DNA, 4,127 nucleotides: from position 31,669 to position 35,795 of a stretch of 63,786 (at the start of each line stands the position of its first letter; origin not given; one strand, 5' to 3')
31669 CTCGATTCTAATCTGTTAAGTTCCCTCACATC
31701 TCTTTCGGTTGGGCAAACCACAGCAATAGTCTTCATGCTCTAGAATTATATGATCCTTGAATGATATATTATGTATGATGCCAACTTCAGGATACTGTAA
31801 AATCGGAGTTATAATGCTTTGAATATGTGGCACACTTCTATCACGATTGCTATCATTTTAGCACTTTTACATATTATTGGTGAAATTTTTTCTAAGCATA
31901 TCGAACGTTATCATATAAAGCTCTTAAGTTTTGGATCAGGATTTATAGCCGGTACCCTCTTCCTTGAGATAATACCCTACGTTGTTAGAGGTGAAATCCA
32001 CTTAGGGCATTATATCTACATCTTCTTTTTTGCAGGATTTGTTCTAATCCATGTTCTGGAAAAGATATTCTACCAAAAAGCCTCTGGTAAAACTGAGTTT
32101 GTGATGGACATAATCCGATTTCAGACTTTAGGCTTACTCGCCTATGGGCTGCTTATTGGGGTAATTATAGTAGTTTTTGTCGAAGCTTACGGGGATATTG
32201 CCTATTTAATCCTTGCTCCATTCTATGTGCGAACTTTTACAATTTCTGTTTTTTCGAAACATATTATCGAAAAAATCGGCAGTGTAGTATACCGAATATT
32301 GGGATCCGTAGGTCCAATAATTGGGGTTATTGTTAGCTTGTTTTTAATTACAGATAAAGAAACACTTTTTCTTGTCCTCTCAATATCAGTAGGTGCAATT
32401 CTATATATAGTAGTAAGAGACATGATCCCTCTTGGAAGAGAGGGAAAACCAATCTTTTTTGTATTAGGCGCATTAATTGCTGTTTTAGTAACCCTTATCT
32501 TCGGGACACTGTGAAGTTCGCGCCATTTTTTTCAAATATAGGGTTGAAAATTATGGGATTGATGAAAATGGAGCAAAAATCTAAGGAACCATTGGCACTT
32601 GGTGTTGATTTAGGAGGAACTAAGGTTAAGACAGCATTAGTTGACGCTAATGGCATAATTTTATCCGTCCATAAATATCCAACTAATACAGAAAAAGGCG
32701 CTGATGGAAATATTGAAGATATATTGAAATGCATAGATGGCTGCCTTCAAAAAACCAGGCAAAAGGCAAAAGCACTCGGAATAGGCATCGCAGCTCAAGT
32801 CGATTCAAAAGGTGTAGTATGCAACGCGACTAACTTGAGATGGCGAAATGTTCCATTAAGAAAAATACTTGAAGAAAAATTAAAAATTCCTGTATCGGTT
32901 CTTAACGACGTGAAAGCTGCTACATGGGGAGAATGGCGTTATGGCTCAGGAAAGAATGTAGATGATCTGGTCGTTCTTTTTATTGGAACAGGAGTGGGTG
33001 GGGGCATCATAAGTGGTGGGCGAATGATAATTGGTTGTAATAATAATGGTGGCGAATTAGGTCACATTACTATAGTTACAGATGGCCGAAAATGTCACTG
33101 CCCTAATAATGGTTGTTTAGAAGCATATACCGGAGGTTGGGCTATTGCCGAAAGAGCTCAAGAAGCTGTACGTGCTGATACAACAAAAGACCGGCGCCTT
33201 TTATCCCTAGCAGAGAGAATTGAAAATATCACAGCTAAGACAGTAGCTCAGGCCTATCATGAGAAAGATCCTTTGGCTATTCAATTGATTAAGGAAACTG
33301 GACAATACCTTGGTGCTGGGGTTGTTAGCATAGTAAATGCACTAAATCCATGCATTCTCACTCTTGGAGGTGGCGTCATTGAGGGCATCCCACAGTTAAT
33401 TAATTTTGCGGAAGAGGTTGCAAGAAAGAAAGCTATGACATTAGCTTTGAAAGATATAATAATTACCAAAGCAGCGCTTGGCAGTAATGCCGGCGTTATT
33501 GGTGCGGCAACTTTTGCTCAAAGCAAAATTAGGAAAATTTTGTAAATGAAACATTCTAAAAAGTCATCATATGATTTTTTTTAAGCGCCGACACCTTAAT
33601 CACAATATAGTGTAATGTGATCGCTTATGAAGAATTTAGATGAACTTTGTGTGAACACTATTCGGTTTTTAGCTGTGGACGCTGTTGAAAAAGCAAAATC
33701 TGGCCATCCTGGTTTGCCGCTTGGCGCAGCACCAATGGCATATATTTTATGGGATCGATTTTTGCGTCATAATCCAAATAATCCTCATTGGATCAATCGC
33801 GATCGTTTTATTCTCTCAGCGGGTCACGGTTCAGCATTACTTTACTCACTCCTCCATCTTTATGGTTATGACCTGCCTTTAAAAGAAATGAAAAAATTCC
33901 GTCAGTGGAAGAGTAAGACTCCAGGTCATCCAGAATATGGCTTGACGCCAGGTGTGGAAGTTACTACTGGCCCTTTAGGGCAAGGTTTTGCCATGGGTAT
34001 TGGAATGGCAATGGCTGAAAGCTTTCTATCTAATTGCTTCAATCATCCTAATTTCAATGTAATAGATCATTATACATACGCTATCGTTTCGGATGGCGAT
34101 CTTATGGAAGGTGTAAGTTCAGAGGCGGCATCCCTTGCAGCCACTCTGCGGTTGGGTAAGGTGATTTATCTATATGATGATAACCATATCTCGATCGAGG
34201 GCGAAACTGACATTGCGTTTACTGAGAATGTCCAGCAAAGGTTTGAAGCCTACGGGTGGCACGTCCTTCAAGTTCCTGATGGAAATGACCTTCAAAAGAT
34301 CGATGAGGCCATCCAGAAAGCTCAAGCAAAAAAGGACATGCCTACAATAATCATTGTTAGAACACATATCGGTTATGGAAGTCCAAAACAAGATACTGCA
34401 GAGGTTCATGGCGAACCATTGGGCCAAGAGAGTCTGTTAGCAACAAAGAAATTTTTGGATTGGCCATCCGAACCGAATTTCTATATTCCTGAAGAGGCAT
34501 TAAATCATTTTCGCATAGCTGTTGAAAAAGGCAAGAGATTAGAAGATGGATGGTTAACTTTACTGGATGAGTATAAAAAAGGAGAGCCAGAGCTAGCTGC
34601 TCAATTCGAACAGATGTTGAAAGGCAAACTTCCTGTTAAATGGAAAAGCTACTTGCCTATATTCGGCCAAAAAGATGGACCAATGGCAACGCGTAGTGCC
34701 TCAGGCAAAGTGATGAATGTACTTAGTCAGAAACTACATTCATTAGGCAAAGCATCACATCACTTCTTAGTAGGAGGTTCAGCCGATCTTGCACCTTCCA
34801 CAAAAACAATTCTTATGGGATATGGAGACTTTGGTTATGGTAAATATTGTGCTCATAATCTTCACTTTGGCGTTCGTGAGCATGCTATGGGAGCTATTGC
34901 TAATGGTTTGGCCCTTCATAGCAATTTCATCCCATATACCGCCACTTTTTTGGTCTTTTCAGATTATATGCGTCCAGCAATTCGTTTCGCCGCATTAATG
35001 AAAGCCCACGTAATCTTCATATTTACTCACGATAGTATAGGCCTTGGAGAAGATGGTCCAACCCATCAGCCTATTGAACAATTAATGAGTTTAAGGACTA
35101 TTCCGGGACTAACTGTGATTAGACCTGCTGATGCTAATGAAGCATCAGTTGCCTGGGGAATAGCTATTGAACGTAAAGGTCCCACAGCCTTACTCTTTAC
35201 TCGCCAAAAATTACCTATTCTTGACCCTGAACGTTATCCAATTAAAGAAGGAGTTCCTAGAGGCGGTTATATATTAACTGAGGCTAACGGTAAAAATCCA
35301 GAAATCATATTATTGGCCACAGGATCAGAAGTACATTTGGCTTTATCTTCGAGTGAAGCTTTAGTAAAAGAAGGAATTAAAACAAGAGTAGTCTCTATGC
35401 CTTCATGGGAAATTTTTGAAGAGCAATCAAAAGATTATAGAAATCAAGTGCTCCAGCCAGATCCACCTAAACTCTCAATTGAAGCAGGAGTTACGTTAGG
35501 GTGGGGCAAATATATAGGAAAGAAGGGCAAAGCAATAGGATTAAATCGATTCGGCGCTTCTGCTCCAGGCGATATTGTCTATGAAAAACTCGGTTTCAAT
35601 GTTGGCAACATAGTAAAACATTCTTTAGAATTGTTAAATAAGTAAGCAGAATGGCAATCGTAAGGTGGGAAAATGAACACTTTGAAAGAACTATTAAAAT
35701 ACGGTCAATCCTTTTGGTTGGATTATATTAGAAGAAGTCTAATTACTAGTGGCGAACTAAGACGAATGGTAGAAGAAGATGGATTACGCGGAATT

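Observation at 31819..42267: Complete bacterial-style oxidative pentose phosphate operon embedded in an archaeal chromosome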

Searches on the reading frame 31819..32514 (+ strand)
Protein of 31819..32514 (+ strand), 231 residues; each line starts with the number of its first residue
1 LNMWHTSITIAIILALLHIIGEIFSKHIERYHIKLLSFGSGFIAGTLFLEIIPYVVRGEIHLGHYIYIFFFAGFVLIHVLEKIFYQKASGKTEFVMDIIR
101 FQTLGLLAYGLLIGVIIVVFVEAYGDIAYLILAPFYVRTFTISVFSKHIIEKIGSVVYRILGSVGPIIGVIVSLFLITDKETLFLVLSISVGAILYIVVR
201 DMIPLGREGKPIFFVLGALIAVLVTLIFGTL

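Call 3: search_protein_families(library=pfam, proteins=[window:31819-32514:+])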
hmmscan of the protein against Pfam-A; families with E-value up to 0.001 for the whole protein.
window:31819-32514:+ (231 aa): 1 family
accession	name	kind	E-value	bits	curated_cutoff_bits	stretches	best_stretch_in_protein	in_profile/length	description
PF02535.28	Zip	-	0.00068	19.4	35.1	0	4-85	4-96/323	ZIP Zinc transporter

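Call 4: search_protein_families(library=ncbifam, proteins=[window:31819-32514:+])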
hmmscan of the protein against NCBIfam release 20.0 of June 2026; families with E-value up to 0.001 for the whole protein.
window:31819-32514:+ (231 aa): 0 families

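Call 69: search_protein_representatives(protein=window:31825-32514:+)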
Query: 229 residues. Proteins with E-value up to 0.001 (for the whole library): 311; up to 1e-10: 154; up to 1e-30: 9. The best 150 are listed.
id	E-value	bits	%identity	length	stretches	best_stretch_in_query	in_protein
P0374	1.8e-54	201.6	48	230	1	7-227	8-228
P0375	1.6e-40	156.0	38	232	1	5-227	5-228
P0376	8.2e-39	150.4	40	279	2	96-226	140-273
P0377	6.3e-38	147.5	47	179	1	50-222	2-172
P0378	9.4e-38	146.9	37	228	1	3-226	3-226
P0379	6.8e-36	140.8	39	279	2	98-227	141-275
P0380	9.0e-35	137.2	55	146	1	70-210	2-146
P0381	9.7e-34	133.8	44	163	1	70-223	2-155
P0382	1.5e-32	129.9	47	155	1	78-221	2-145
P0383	1.2e-29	120.4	34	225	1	4-225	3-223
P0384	7.2e-27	111.3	45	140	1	2-130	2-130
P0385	1.6e-26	110.2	32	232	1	5-225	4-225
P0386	3.2e-26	109.2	32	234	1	7-222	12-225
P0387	3.3e-26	109.2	34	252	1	6-225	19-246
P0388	7.4e-26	108.0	39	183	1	1-145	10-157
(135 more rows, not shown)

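Call 71: search_solved_structures(query=A2, max_evalue=1)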
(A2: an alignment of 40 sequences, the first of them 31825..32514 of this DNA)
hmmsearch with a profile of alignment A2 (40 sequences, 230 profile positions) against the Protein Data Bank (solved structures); distinct sequences matched with E-value up to 1: 7.
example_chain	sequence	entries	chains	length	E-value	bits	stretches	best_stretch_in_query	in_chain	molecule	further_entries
5tsa_A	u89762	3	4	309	0.011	18.4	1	98-227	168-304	Membrane protein | Putative membrane protein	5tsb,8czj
8ght_A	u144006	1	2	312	0.012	18.4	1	98-227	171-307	Putative membrane protein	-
7z6m_A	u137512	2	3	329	0.013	18.2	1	98-227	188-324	Putative membrane protein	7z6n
8j1m_A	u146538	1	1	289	0.021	17.6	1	99-227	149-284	Putative membrane protein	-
6pgi_A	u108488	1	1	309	0.065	16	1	98-227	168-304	BbZIP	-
9mto_A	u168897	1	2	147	0.58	12.8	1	106-163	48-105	[Ribosomal protein bS18]-alanine N-acetyltransferase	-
8rjj_C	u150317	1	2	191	0.81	12.4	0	154-194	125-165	Genome polyprotein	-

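Call 72: search_protein_families(library=pfam, alignment_id=A2, max_evalue=0.01)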
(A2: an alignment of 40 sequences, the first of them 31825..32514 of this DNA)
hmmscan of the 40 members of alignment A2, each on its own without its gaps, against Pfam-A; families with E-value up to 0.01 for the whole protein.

A. member 1, window:31825-32514:+ (229 aa): 1 family
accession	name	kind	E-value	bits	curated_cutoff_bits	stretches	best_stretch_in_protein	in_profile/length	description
PF02535.28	Zip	-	0.00095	18.9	35.1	1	4-83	6-96/323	ZIP Zinc transporter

B. families by the number of members that match (of 40 scanned): 5 families
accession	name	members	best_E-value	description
PF02535.28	Zip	26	1.5e-08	ZIP Zinc transporter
PF10745.14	DUF2530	1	0.0016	Protein of unknown function (DUF2530)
PF13886.12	TM7S3_TM198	1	0.0041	TM7S3/TM198-like domain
PF00860.26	Xan_ur_permease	1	0.0075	Permease family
PF14093.11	DUF4271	1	0.0086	Domain of unknown function (DUF4271)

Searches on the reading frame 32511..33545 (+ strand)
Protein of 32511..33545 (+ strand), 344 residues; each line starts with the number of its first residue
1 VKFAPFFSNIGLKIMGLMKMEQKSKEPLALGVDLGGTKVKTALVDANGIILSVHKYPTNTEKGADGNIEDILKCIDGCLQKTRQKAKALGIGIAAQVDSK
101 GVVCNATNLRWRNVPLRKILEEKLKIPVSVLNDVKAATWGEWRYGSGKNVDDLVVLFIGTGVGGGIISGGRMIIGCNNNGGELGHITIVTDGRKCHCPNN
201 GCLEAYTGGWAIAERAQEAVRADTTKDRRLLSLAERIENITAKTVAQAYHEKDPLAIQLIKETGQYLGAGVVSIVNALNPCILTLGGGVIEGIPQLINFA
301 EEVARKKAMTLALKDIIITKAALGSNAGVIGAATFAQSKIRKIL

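Call 3: search_protein_families(library=pfam, proteins=[window:32511-33545:+])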
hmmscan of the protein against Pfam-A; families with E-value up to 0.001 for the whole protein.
window:32511-33545:+ (344 aa): 3 families
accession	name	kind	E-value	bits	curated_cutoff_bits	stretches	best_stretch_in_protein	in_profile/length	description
PF00480.26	ROK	-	2.6e-66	224.6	22.9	1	30-338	2-293/294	ROK family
PF00370.27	FGGY_N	-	3.1e-06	27.4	28.8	1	29-99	2-81/245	FGGY family of carbohydrate kinases, N-terminal domain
PF01869.26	BcrAD_BadFG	-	6.9e-05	22.9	31.5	0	30-72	1-48/271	BadF/BadG/BcrA/BcrD ATPase family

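Call 4: search_protein_families(library=ncbifam, proteins=[window:32511-33545:+])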
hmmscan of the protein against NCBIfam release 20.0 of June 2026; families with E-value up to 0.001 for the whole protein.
window:32511-33545:+ (344 aa): 16 families
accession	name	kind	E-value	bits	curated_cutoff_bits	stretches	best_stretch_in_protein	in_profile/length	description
TIGR00744.1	ROK_glcA_fam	subfamily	6.8e-67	226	260.35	1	30-340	1-312/318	ROK family glucokinase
NF047937.1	TransRegNagC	equivalog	5.2e-39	134.6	650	1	28-333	80-380/399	DNA-binding transcriptional regulator NagC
NF003461.0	PRK05082.1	subfamily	3.5e-36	125.1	283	1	29-339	3-289/291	N-acetylmannosamine kinase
NF007251.0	PRK09698.1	equivalog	1.6e-35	122.9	253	1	25-341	4-301/304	allose kinase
NF045551.1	GK_Pyrobac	equivalog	4.9e-34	118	500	1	29-337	2-281/294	ATP-dependent glucokinase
NF047821.1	NactlManKinNanK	equivalog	9.2e-34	117.3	450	1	30-337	4-287/288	N-acetylmannosamine kinase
NF049930.1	TransRegMlc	equivalog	3.7e-33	115.4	530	1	31-334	89-388/405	sugar metabolism global transcriptional regulator Mlc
NF007108.0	PRK09557.1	equivalog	3.9e-24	85.5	443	1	29-334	3-298/303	fructokinase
NF042998.1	bglucokin_BglK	equivalog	8.6e-24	84.3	550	1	32-334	6-283/291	beta-glucoside kinase BglK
NF009835.0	PRK13310.1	equivalog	2.2e-20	73.2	380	1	30-335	3-299/303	N-acetylglucosamine kinase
NF045942.1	PolPhglucPhase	equivalog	5.7e-17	62.2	250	1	29-188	2-156/242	polyphosphate--glucose phosphotransferase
NF045550.1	FrctkaseScrK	equivalog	8.2e-15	55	400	1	32-215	8-193/293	fructokinase ScrK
NF009836.0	PRK13311.1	equivalog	1.8e-09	37.2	551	1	30-209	3-191/256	N-acetyl-D-glucosamine kinase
NF001415.0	PRK00292.1-2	equivalog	5.7e-08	32.3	333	0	28-145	3-122/346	glucokinase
NF046058.1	NagK_SO3507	equivalog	9.2e-07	28.6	370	0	21-83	3-66/295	N-acetylglucosamine kinase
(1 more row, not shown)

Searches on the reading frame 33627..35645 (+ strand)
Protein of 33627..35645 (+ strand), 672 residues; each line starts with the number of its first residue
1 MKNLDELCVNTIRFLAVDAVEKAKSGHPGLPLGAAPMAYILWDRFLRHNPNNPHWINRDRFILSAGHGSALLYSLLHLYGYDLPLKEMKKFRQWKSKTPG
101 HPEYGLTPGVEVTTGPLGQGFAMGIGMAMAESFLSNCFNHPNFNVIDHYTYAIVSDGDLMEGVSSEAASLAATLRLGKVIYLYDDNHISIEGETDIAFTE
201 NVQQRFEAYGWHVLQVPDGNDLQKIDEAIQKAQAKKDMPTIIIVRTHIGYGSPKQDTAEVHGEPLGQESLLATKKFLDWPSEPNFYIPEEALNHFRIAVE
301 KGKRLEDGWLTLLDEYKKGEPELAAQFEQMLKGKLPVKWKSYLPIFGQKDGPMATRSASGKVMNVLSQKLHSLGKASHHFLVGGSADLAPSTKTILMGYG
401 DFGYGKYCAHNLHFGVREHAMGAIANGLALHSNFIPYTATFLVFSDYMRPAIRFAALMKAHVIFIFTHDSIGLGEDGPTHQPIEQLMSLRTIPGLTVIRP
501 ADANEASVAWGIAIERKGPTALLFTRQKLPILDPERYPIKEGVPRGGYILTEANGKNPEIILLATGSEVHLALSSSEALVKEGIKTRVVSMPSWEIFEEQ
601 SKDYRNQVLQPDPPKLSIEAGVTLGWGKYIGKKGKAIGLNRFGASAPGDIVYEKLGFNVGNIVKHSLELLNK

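Call 3: search_protein_families(library=pfam, proteins=[window:33627-35645:+])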
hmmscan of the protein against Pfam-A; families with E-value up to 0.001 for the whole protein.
window:33627-35645:+ (672 aa): 4 families
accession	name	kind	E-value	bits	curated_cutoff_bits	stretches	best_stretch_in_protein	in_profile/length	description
PF00456.26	Transketolase_N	-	1.6e-142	474.8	22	1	5-336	2-334/334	Transketolase, thiamine diphosphate binding domain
PF02779.29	Transket_pyr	-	1.6e-49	168.4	27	1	354-530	4-173/174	Transketolase, pyrimidine binding domain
PF22613.1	Transketolase_C_1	-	9.2e-40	135.8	27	1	546-658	1-113/113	Transketolase-like TK C-terminal domain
PF02780.25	Transketolase_C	-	5.1e-10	39.8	25.9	1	556-662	8-124/124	Transketolase, C-terminal domain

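Call 4: search_protein_families(library=ncbifam, proteins=[window:33627-35645:+])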
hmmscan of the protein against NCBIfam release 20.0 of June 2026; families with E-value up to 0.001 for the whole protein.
window:33627-35645:+ (672 aa): 8 families
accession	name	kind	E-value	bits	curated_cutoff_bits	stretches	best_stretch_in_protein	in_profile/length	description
TIGR00232.1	tktlase_bact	equivalog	6.2e-267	887.2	682.25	1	8-670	3-653/654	transketolase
NF004558.0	PRK05899.2-4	equivalog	1.1e-195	651.8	788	1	4-667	2-647/651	transketolase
NF004559.0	PRK05899.2-5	equivalog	1.9e-81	274.1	488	1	10-592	23-537/627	transketolase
NF004556.0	PRK05899.2-2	equivalog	7e-67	226.1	575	2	13-271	25-270/639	transketolase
TIGR00204.1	dxs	equivalog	4.5e-14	51.9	465.95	1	423-591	366-528/616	1-deoxy-D-xylulose-5-phosphate synthase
NF003933.0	PRK05444.2-2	equivalog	1.1e-12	47.3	395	1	117-592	120-517/606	1-deoxy-D-xylulose-5-phosphate synthase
TIGR00759.1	aceE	equivalog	3.6e-09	35.1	859.9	0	10-216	80-289/885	pyruvate dehydrogenase (acetyl-transferring), homodimeric type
TIGR03186.1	AKGDH_not_PDH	exception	0.00095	17.5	1408.3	0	219-253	360-394/889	alpha-ketoglutarate dehydrogenase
